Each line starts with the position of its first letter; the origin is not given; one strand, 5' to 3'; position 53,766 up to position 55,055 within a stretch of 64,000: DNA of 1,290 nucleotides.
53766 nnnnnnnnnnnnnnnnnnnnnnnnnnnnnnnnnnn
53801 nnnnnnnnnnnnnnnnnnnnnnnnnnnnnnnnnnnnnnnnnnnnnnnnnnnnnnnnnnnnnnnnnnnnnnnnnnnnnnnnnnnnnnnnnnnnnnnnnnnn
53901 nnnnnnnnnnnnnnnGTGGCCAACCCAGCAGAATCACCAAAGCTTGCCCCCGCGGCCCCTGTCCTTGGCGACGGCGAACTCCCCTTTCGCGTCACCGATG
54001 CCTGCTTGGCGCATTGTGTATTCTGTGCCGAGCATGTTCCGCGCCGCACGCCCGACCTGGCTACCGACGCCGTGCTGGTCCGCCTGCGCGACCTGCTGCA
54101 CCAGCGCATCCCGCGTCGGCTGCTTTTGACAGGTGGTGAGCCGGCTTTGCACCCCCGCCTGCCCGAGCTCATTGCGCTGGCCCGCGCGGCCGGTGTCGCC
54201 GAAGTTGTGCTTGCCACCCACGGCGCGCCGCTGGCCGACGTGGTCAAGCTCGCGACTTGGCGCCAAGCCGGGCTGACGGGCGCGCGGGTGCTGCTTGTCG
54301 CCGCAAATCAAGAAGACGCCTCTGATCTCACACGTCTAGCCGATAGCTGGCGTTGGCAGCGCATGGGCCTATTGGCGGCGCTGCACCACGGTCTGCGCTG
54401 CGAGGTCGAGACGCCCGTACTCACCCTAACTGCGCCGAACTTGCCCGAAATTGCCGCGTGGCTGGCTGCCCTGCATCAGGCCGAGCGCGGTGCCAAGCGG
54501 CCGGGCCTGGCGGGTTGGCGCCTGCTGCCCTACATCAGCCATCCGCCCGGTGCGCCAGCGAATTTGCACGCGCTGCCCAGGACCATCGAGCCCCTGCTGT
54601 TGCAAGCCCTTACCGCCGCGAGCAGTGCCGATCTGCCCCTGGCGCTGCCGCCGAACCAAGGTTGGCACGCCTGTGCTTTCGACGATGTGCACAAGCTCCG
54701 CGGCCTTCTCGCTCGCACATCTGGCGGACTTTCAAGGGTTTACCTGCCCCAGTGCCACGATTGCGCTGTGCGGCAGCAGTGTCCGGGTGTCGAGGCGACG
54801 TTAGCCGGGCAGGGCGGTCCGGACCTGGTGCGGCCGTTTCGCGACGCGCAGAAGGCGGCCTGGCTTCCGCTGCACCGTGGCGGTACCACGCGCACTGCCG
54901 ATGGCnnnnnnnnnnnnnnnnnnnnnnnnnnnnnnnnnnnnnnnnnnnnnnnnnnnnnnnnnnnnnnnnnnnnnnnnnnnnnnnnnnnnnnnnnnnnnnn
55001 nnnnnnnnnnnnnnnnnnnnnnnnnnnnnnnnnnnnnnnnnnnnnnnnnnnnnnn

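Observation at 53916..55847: Di-domain radical SAM protein (two complete Cx3Cx2C + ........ cores in one polypeptide) beside the tRNA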

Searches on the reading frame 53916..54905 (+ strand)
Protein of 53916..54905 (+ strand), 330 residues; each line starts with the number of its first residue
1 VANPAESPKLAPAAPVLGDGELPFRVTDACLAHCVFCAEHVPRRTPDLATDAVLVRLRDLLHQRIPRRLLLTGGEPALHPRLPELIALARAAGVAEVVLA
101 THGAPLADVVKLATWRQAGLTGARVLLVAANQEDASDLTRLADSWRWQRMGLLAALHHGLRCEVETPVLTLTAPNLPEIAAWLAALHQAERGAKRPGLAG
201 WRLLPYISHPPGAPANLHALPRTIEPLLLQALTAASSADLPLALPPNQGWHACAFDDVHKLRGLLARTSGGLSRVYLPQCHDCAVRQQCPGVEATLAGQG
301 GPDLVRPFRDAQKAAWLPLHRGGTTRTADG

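Call 33: search_protein_families(library=ncbifam, proteins=[window:53916-54905:+], max_evalue=10)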
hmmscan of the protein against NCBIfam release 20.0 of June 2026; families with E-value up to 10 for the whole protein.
window:53916-54905:+ (330 aa): 32 families (the best 25 are shown)
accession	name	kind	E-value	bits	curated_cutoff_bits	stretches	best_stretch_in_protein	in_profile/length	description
TIGR02666.1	moaA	equivalog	3.9e-12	45.8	284.05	1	26-161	16-156/336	GTP 3',8-cyclase MoaA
TIGR03977.1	rSAM_pair_HxsC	equivalog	1.4e-10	40.5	267.9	2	25-184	30-191/292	His-Xaa-Ser system radical SAM maturase HxsC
TIGR02668.1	moaA_archaeal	equivalog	1.3e-09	37.5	325.25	1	24-179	14-169/303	GTP 3',8-cyclase MoaA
NF038332.1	rSAM_rare_HxsC4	exception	2.6e-09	36.7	500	1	28-181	22-176/335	radical SAM protein HxsC4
NF045646.2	rSAM_Se_TrsS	equivalog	2.8e-09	36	490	1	25-121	91-189/441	radical SAM (seleno)protein TrsS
TIGR04055.1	rSAM_NirJ2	equivalog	1.4e-07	31.3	500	1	25-180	5-158/326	putative heme d1 biosynthesis radical SAM protein NirJ2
TIGR04053.2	TIGR04053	equivalog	6.5e-07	28.9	395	1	25-186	13-176/366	TIGR04053 family radical SAM/SPASM domain-containing protein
NF045702.1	rSAM_GDGT_ether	equivalog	8.4e-07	28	450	1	26-120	92-191/486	tetraether lipid synthase Tes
NF001199.0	PRK00164.2-1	equivalog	3.1e-06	26.6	231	1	24-160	16-150/308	GTP 3',8-cyclase MoaA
TIGR04317.1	W_rSAM_matur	equivalog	6.9e-06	25.4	380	1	25-111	9-96/349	tungsten cofactor oxidoreductase radical SAM maturase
NF038283.1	viperin_w_prok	equivalog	2.2e-05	23.8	180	1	24-106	6-95/281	viperin family antiviral radical SAM protein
TIGR04546.1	rSAM_ahbC_deAc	equivalog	3.8e-05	22.7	650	1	25-177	44-194/390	12,18-didecarboxysiroheme deacetylase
TIGR04347.1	pseudo_SAM_Halo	equivalog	5.9e-05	22.5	525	1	25-178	43-194/390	TIGR04347 family pseudo-SAM/SPASM protein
TIGR04082.1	rSAM_for_selen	equivalog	0.00013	20.8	350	1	23-100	202-281/516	thio(seleno)oxazole modification radical SAM maturase SbtM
TIGR04466.1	rSAM_BlsE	equivalog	0.00014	21.4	400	1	24-136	7-115/327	cytosylglucuronate decarboxylase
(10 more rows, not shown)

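Call 84: search_protein_families(library=pfam, proteins=[window:53916-54905:+], max_evalue=0.1)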
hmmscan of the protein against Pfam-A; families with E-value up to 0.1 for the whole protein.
window:53916-54905:+ (330 aa): 1 family
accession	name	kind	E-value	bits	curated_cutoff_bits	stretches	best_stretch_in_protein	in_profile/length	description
PF04055.27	Radical_SAM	-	2.1e-09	38.2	29.5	1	26-169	3-151/166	Radical SAM superfamily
